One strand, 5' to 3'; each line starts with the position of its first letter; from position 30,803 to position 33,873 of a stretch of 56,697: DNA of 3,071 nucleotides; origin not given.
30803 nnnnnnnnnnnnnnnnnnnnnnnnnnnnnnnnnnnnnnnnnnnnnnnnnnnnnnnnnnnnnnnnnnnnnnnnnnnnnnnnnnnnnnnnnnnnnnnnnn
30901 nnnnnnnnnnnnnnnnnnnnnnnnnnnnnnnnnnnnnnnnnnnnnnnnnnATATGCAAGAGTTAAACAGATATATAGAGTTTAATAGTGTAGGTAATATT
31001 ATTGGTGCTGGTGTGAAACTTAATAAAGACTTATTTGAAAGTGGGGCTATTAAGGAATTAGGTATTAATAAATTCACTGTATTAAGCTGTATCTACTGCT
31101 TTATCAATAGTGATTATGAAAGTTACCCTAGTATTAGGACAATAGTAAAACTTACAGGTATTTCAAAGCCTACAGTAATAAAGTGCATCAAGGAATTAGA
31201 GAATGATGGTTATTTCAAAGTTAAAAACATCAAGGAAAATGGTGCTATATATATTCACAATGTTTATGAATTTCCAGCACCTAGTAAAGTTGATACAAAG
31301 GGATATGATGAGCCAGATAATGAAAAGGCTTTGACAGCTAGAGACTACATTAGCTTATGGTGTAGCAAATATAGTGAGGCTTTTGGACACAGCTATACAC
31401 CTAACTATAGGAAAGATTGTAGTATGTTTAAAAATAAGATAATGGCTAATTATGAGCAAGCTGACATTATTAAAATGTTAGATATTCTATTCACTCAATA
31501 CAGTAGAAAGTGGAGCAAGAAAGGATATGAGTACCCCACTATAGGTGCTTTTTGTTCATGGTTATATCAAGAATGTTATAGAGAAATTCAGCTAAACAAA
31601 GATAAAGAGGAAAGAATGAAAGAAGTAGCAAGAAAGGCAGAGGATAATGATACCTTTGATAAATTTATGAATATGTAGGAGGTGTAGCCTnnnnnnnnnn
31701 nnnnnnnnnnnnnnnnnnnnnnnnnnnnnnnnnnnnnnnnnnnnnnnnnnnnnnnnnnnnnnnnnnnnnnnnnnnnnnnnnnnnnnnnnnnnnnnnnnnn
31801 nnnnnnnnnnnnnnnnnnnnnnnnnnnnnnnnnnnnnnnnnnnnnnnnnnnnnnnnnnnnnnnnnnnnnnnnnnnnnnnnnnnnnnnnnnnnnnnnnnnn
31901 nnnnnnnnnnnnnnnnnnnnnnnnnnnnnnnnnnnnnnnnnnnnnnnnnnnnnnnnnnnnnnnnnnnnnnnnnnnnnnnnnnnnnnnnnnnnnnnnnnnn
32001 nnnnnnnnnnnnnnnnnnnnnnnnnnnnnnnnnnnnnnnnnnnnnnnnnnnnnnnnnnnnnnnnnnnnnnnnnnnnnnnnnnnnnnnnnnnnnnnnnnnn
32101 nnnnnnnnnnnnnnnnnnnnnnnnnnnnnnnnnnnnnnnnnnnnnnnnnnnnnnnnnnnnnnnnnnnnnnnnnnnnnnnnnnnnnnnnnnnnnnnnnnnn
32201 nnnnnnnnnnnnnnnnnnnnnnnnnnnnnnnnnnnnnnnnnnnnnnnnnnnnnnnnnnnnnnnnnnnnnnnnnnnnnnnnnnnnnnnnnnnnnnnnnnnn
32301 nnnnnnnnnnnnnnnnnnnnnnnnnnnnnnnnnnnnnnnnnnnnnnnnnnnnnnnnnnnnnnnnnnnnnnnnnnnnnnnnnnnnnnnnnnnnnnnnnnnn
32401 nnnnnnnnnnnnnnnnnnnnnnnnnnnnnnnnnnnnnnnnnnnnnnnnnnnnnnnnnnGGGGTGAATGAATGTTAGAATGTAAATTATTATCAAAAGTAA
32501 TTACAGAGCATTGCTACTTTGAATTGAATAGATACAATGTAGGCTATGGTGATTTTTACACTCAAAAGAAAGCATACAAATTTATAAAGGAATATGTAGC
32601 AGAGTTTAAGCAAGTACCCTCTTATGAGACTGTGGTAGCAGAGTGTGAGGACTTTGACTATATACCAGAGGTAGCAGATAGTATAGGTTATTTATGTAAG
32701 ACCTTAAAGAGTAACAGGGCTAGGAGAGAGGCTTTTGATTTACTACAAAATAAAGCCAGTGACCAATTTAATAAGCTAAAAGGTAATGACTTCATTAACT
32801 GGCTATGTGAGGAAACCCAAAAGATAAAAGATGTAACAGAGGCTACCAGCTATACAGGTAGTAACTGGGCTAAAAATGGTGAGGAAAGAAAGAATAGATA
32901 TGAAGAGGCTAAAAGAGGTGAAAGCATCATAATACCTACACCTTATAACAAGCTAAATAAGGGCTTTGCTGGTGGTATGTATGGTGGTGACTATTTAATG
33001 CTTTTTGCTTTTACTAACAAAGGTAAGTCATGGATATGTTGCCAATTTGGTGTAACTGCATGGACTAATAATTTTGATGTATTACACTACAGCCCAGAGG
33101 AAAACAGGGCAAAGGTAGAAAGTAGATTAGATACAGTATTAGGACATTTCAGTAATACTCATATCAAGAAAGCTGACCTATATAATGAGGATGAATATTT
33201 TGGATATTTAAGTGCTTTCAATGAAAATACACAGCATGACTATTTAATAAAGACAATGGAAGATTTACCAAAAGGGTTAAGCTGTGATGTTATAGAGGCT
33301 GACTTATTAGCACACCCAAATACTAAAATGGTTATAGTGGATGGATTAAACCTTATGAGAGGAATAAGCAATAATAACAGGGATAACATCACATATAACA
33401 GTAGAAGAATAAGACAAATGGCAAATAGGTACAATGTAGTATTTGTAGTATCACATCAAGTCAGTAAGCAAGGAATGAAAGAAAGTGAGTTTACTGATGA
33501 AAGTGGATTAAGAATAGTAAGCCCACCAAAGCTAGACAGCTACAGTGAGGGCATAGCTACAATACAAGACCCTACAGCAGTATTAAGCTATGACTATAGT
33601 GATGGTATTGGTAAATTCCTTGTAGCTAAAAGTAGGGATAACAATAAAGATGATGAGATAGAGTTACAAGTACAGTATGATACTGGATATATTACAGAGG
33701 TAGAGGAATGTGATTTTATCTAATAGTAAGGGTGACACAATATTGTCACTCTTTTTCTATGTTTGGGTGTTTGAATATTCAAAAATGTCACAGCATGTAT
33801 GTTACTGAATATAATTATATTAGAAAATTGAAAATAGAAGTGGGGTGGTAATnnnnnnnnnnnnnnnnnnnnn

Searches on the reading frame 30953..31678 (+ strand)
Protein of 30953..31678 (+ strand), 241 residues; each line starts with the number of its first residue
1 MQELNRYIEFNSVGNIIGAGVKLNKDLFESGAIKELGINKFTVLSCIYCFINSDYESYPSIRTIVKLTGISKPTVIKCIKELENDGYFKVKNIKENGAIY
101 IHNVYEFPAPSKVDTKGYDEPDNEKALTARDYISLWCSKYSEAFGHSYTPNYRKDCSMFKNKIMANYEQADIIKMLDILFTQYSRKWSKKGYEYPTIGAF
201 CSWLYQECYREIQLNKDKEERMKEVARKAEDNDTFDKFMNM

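Call 14: search_protein_families(library=phrogs, proteins=[window:30953-31678:+])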
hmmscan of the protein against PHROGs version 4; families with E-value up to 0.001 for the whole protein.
window:30953-31678:+ (241 aa): 13 families
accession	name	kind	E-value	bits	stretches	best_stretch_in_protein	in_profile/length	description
phrog_270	-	DNA, RNA and nucleotide metabolism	5.7e-11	43.4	1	35-126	44-132/383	replication initiation protein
phrog_678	-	DNA, RNA and nucleotide metabolism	1.1e-10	42.6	1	46-124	80-152/346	replication initiation O-like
phrog_428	-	DNA, RNA and nucleotide metabolism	1e-09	39.1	1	38-121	103-192/455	replication initiation protein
phrog_186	-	DNA, RNA and nucleotide metabolism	7.4e-09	36.7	1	21-108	23-103/308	DnaD-like helicase loader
phrog_28562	-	unknown function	3.1e-08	34.5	1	25-100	24-99/248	-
phrog_391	-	DNA, RNA and nucleotide metabolism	4.8e-07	30.7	1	36-118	15-110/298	replication initiation O-like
phrog_11896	-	DNA, RNA and nucleotide metabolism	1.5e-06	29.4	1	40-106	22-87/225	primosomal protein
phrog_15053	-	unknown function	2.2e-05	24.8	1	30-107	36-116/343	-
phrog_7882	-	DNA, RNA and nucleotide metabolism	3.6e-05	24.4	1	58-107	66-117/314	DnaD-like helicase loader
phrog_30285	-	unknown function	7e-05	23.8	1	42-108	46-112/208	-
phrog_1032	-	DNA, RNA and nucleotide metabolism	8.6e-05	23.7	1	52-96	31-75/281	replication initiation protein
phrog_8102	-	DNA, RNA and nucleotide metabolism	0.00013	22.2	1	55-107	55-107/337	replication initiation protein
phrog_26369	-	DNA, RNA and nucleotide metabolism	0.00029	20.9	0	38-98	62-121/347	replication initiation protein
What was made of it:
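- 30953..31678 (+): Replication initiator: N-terminal O-like/DnaD-like winged helix (about aa 35-107), a linker, and a helical C-terminal domain. DnaC-like loader and DnaB-like helicase genes follow. PHROG 270/678 (call 14).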

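Call 17: find_related_loci(query=window:30953-31678:+, collection=viral_contigs, flank=4000)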
Query window:30953-31678:+ (241 aa) in viral_contigs; peptide patterns used: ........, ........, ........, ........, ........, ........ (x = any residue, [..] = any of these).
5 stretches matched a pattern, but none encodes a relative of the query by tblastn (E <= 1e-3).

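Call 24: find_encoding_contigs(protein=window:30953-31678:+, flank=3000, max_places=10)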
Protein window:30953-31678:+ (241 aa): no gene with exactly this product is on record in the collection.

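Call 25: find_homologous_proteins(query=window:30953-31678:+)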
Query window:30953-31678:+ (241 aa): 1 proteins with E <= 0.001 among 239 candidates.
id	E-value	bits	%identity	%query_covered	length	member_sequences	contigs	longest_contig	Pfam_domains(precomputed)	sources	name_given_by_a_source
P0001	1.2e-101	357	68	100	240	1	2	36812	PF08279.19,PF13730.13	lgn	-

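Call 26: find_encoding_contigs(protein=P0001, flank=10000, max_places=5)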
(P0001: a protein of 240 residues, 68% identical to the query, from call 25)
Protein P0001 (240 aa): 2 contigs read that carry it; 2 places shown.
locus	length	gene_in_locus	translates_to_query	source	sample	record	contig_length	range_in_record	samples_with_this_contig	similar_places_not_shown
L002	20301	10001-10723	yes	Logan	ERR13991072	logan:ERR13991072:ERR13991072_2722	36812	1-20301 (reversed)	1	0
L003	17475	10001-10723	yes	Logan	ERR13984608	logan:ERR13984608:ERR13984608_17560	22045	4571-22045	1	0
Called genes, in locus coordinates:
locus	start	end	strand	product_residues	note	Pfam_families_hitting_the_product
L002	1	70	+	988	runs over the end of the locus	PF04513:Baculo_PEP_C (faint), PF27758:PRM1 (faint), PF07464:ApoLp-III (faint), PF26039:Dcst2 (faint), PF10145:PhageMin_Tail, PF15225:IL32 (faint), PF28501:ENDOD1_C (faint)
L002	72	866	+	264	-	PF05709:Sipho_tail, PF22768:SPP1_Dit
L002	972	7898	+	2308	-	PF01442:Apolipoprotein (faint)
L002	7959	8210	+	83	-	-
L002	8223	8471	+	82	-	-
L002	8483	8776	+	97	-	-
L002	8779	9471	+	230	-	PF01520:Amidase_3, PF05036:SPOR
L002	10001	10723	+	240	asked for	PF13730:HTH_36, PF08279:HTH_11 (weak)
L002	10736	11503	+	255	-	PF01695:IstB_IS21 (weak)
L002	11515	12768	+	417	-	PF03796:DnaB_C, PF13481:AAA_25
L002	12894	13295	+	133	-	PF24963:DUF7768 (weak), PF14359:DUF4406 (weak)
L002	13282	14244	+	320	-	PF13155:Toprim_2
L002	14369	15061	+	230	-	-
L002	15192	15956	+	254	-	-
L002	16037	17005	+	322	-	PF12705:PDDEXK_1 (weak)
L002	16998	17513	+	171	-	PF02075:RuvC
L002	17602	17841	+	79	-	PF00462:Glutaredoxin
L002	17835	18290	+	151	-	PF13353:Fer4_12, PF04055:Radical_SAM (weak)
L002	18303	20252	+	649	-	PF13597:NRDD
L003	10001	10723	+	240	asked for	PF13730:HTH_36, PF08279:HTH_11 (weak)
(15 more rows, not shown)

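Call 56: find_related_loci(query=window:30953-31678:+, collection=metagenome_contigs, flank=10000)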
Query window:30953-31678:+ (241 aa) in metagenome_contigs; peptide patterns used: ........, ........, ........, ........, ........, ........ (x = any residue, [..] = any of these).
162 stretches matched a pattern, but none encodes a relative of the query by tblastn (E <= 1e-3).

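Call 57: find_related_loci(query=window:30953-31678:+, collection=genome_contigs, flank=10000)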
Query window:30953-31678:+ (241 aa) in genome_contigs; peptide patterns used: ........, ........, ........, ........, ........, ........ (x = any residue, [..] = any of these).
97 stretches matched a pattern, but none encodes a relative of the query by tblastn (E <= 1e-3).

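Call 64: search_protein_families(library=pfam, proteins=[window:30953-31678:+], max_evalue=0.01)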
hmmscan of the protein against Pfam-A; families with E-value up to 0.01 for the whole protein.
window:30953-31678:+ (241 aa): 5 families
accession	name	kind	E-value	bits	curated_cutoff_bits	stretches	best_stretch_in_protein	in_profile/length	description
PF13730.12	HTH_36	-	7.8e-08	32.5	25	1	52-87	19-54/55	Helix-turn-helix domain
PF13412.12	HTH_24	-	0.00018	21.5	21.9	1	60-87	19-46/48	Winged helix-turn-helix DNA-binding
PF07453.19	NUMOD1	-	0.001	19.7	22.8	1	54-79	12-37/37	NUMOD1 domain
PF01325.25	Fe_dep_repress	-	0.0022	18.6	26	1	53-92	17-56/60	Iron dependent repressor, N-terminal DNA binding domain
PF18024.7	HTH_50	-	0.0064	16.6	27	0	51-78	16-43/50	Helix-turn-helix domain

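Call 80: search_dna_similar(query=window:30953-31678:+, collection=phages, mode=protein, max_rows=25, max_evalue=0.001)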
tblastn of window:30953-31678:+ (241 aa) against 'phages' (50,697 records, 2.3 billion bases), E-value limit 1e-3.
Records with a match: 13; places in all: 13; records where one place covers at least 80% of the query: 2.
Best place of each record, by identity: <60% 13.
By first word of the organism name: Bacillus 7; Yersinia 3; Clostridium 2; Acinetobacter 1.
By host as written in the record: Clostridium sp. 2; Bacillus cereus 2; Bacillus thuringiensis 2; Bacillus cereus NC7401/2455 1; Bacillus cereus IS075 1; Bacillus cereus 367-H 1; Yersinia enterocolitica BJ2014-1008329276 1; Yersinia enterocolitica BJ2014-1008297168 1; and 2 more.
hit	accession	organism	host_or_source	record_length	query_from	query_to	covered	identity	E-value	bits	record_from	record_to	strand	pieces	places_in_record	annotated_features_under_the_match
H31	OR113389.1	Clostridium phage vB_CtyS-FA67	Clostridium sp.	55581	23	225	84%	26.5%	2e-14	78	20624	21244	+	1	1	hypothetical protein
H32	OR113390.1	Clostridium phage vB_CtyS-FA70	Clostridium sp.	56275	23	225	84%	26.5%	2e-14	77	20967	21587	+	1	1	hypothetical protein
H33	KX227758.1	Bacillus phage PfNC7401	Bacillus cereus NC7401/2455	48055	27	111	35%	30.3%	7e-4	46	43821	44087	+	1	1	replication protein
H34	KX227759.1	Bacillus phage PfIS075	Bacillus cereus IS075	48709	27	111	35%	30.3%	7e-4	46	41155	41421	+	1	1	replication protein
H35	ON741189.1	Bacillus phage vB_BceS_LY4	Bacillus cereus 367-H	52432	27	111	35%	30.3%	7e-4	46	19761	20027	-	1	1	DNA replication protein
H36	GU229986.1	Bacillus phage 250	Bacillus cereus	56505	27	111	35%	30.3%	7e-4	46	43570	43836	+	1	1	DNA replication protein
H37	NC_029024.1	Bacillus phage 250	Bacillus cereus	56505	27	111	35%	30.3%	7e-4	46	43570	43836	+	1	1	DnaD-like helicase loader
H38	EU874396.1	Bacillus phage IEBH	Bacillus thuringiensis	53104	27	111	35%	30.3%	8e-4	46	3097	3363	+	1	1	DNA replication protein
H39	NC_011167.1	Bacillus phage IEBH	Bacillus thuringiensis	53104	27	111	35%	30.3%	8e-4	46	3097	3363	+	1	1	DnaD-like helicase loader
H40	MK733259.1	Yersinia phage YeP1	Yersinia enterocolitica ...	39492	21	107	36%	28.7%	1e-3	46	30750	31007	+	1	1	replication protein O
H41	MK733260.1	Yersinia phage YeP2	Yersinia enterocolitica ...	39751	21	107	36%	28.7%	1e-3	46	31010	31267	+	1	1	replication protein O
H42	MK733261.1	Yersinia phage YeP3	Yersinia enterocolitica QH2012-y91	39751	21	107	36%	28.7%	1e-3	46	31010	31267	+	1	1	replication protein O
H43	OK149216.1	Acinetobacter phage vB_IME_Ab2712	Acinetobacter baumannii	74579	27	88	26%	33.9%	7e-5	49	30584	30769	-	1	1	record has no annotation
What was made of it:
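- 30953..31678 (+): HTH_36 (call 64). tblastn matches to phage 'replication protein O' N-termini (call 80).
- Closest known: Lambdoid phage O protein and ori iterons. Same: The N-terminal domain is O-like by profile and tblastn (calls 14, 80).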

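Call 87: list_cluster_members(proteins=[L002:11515-12768:+, L002:10736-11503:+, L002:8779-9471:+, L008:4987-6669:+, L008:2438-3322:+, L008:4298-4873:+])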
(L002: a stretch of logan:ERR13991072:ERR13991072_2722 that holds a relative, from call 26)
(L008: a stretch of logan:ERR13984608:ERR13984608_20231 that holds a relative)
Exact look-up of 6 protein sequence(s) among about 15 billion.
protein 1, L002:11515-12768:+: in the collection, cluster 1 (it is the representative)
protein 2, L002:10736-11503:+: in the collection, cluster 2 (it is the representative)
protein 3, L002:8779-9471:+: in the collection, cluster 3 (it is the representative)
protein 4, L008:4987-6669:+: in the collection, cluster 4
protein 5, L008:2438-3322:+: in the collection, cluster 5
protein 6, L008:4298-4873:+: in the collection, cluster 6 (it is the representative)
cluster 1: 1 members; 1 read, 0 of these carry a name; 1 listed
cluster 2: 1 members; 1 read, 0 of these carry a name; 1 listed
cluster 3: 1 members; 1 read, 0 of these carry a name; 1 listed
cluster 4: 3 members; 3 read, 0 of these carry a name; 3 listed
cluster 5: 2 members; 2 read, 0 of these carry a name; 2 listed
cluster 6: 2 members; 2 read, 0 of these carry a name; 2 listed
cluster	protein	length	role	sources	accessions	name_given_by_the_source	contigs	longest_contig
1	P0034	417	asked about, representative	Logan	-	-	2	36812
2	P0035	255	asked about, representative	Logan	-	-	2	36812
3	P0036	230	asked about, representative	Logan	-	-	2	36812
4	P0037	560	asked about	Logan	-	-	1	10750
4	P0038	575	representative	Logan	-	-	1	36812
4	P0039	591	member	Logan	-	-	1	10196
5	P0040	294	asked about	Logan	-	-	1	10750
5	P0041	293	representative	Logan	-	-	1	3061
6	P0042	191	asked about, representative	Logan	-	-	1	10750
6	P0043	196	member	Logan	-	-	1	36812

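Call 88: find_encoding_contigs(protein=P0039, flank=10000, max_places=5)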
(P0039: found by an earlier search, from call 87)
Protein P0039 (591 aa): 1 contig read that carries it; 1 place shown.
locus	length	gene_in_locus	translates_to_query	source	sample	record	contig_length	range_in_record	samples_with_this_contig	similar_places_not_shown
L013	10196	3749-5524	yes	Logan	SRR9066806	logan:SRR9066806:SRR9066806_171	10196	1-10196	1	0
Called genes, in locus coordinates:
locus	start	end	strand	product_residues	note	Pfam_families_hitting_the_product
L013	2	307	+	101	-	?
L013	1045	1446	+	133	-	-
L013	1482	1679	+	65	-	-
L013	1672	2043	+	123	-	PF22745:Nlig-Ia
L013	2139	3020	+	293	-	-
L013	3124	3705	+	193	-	PF00239:Resolvase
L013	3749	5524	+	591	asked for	-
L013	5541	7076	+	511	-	PF05133:SPP1_portal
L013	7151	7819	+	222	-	-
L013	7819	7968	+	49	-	-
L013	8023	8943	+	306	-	PF06152:Phage_min_cap2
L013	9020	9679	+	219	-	PF08614:ATG16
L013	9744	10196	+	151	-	?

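Call 90: list_cluster_members(proteins=[L002:7959-8210:+, L002:8223-8471:+, L002:8483-8776:+, L002:12894-13295:+, L002:13282-14244:+, L002:14369-15061:+, L002:15192-15956:+, L002:16037-17005:+, L002:16998-17513:+, L002:72-866:+])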
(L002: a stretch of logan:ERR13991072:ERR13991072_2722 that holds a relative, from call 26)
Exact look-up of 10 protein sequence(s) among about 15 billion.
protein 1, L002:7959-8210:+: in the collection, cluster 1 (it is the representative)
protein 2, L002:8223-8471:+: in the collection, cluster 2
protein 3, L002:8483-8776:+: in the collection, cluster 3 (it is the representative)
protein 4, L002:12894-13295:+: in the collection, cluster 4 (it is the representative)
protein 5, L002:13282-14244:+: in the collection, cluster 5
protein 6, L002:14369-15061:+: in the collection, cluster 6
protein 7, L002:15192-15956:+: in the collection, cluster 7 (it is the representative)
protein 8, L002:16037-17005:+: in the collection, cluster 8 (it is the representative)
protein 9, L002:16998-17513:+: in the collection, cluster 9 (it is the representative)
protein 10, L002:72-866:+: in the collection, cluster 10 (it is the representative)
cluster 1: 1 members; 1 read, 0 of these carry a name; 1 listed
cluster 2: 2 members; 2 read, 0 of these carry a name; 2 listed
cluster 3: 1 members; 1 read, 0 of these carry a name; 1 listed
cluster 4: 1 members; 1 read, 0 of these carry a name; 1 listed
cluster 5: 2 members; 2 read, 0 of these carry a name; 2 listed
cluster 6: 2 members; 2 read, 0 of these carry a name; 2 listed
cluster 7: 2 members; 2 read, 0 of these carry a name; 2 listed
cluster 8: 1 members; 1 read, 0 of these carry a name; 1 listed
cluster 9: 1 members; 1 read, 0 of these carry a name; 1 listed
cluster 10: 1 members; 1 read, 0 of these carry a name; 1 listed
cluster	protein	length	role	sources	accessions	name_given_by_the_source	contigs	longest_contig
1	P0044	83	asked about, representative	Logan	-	-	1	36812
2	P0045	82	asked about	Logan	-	-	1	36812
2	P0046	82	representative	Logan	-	-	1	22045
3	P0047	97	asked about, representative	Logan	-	-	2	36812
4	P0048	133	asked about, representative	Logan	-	-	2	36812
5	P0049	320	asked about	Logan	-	-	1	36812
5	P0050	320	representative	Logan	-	-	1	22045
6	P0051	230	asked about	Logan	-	-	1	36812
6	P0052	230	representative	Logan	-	-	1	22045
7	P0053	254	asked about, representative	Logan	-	-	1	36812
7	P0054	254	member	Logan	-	-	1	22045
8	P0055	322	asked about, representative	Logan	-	-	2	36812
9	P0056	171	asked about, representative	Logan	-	-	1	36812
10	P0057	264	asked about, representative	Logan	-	-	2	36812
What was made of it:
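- Tried and rejected: Cluster look-ups gave only the two known samples plus one third lineage, for locus A only (calls 87, 88, 90).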

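Call 103: predict_structure(alignment_id=A6)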
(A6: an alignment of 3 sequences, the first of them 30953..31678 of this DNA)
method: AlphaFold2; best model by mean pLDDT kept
length: 241 residues; sequences in the alignment: 3
mean_pLDDT: 62.8   pTM: 0.42
mean pLDDT of the five models: 62.8, 55.9, 55.2, 54.9, 54.6
residues with pLDDT >= 90: 1; 70-90: 98; 50-70: 88; < 50: 54
segments of 3 or more residues with pLDDT < 50: 1-34, 110-125
pLDDT, mean of each block of 10 residues (from residue 1): 29 32 40 54 69 68 69 85 79 60 68 29 48 69 64 77 80 71 58 72 80 75 72 60 48
secondary structure, 60 per line:
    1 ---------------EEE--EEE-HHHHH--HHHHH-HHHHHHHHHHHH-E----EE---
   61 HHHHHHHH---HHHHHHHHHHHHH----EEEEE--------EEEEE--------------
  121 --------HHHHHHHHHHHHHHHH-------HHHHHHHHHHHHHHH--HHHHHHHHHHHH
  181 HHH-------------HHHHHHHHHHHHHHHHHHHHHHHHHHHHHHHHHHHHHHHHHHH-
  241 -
elements in order: E16-18 E21-23 H25-29 H32-36 H38-49 H61-68 H72-84 E89-93 E102-106 H129-144 H152-166 H169-183 H197-239

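Call 105: fold_search(model_id=the predicted structure, library=pdb)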
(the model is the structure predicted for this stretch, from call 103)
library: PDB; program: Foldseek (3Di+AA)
matches with E <= 10: 1350; with E <= 0.001: 0
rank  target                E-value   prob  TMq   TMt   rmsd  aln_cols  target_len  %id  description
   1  5x11_C                5.4e-03  0.98  0.26  0.34  13.5       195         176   11  Crystal structure of Bacillus subtilis PadR in complex with operator DNA (released 2017-11-22)
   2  5x11_D                7.5e-03  0.98  0.25  0.33  15.4       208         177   10  Crystal structure of Bacillus subtilis PadR in complex with operator DNA (released 2017-11-22)
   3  5trd_A                1.2e-02  1.00  0.24  0.26   9.2       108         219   13  Structure of RbkR (Riboflavin Kinase) from Thermoplasma acidophilum determined in complex with CTP and its cognate DNA (released 2016-11-23)
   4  5x11_F                1.3e-02  0.96  0.26  0.34  14.7       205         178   11  Crystal structure of Bacillus subtilis PadR in complex with operator DNA (released 2017-11-22)
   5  3cta                  1.4e-02  1.00  0.25  0.31   8.7       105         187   11  Crystal structure of riboflavin kinase from Thermoplasma acidophilum (released 2008-04-29)
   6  5x11_H                2.0e-02  0.91  0.25  0.34  13.6       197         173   10  Crystal structure of Bacillus subtilis PadR in complex with operator DNA (released 2017-11-22)
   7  3m9a                  2.6e-02  1.00  0.24  0.55   5.6        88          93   19  Protein structure of type III plasmid segregation TubR (released 2010-07-07)
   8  3nrv_C                2.6e-02  0.99  0.30  0.47  11.1       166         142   14  Crystal structure of MarR/EmrR family transcriptional regulator from Acinetobacter sp. ADP1 (released 2010-09-15)
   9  1ku9_A                2.6e-02  0.96  0.26  0.39  16.1       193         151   15  X-ray Structure of a Methanococcus jannaschii DNA-Binding Protein: Implications for Antibiotic Resistance in Staphyloc (released 2002-12-25)
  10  5x11_B                2.6e-02  0.90  0.26  0.33  13.6       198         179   10  Crystal structure of Bacillus subtilis PadR in complex with operator DNA (released 2017-11-22)
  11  5x11_E                2.7e-02  0.91  0.25  0.33  15.1       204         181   11  Crystal structure of Bacillus subtilis PadR in complex with operator DNA (released 2017-11-22)
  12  7nvs_W                2.9e-02  1.00  0.27  0.33   3.7        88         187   16  RNA polymerase II core pre-initiation complex with closed promoter DNA in proximal position (released 2021-05-05)
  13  7wze_A                2.9e-02  0.82  0.24  0.34  17.5       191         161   16  Structure of Transcriptional regulator from Bacillus subtilis (strain 168) (released 2022-04-20)
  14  6kf4_G                3.2e-02  1.00  0.27  0.37  12.6       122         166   15  Cryo-EM structure of Thermococcus kodakarensis RNA polymerase (released 2020-07-01)
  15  2a61_A                3.4e-02  0.96  0.25  0.40  10.8       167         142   18  The crystal structure of transcriptional regulator Tm0710 from Thermotoga maritima (released 2005-07-19)
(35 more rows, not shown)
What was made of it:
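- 30953..31678 (+): Structural model and fold matches to winged-helix DNA binders (calls 103, 105).
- On Initiator-bound phage replication origin (lambda ori / SPP1 oriL-oriR type): The model shows a winged helix (calls 14, 64, 80, 103, 105).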

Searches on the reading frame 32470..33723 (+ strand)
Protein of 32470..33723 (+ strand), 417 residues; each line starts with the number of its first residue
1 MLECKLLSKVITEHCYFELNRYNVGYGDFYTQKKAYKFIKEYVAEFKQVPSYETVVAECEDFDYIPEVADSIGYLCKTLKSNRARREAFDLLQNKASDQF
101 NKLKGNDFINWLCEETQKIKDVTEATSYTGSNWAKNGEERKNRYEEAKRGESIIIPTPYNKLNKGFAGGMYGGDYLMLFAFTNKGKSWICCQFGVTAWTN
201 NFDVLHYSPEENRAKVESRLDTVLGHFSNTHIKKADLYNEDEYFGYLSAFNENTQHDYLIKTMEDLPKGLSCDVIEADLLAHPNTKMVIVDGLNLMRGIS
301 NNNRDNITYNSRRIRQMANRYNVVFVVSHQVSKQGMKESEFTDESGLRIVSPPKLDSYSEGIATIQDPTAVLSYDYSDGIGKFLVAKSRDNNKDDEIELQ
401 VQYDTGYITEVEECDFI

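Call 14: search_protein_families(library=phrogs, proteins=[window:32470-33723:+])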
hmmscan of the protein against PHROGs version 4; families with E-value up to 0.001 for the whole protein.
window:32470-33723:+ (417 aa): 3 families
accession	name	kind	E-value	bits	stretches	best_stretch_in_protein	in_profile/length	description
phrog_19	-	DNA, RNA and nucleotide metabolism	2.2e-43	150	1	2-414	163-584/621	DnaB-like replicative helicase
phrog_239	-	DNA, RNA and nucleotide metabolism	2e-10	41.2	1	120-340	302-527/801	DNA primase/helicase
phrog_243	-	DNA, RNA and nucleotide metabolism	2.8e-06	27.5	1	269-412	122-269/273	DnaB-like replicative helicase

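Call 70: find_related_loci(query=A4, collection=viral_contigs, flank=8000)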
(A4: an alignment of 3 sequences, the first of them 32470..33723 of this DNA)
Query A4 (417 aa) in viral_contigs; peptide patterns used: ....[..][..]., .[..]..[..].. (x = any residue, [..] = any of these).
262 stretches matched a pattern, but none encodes a relative of the query by tblastn (E <= 1e-3).
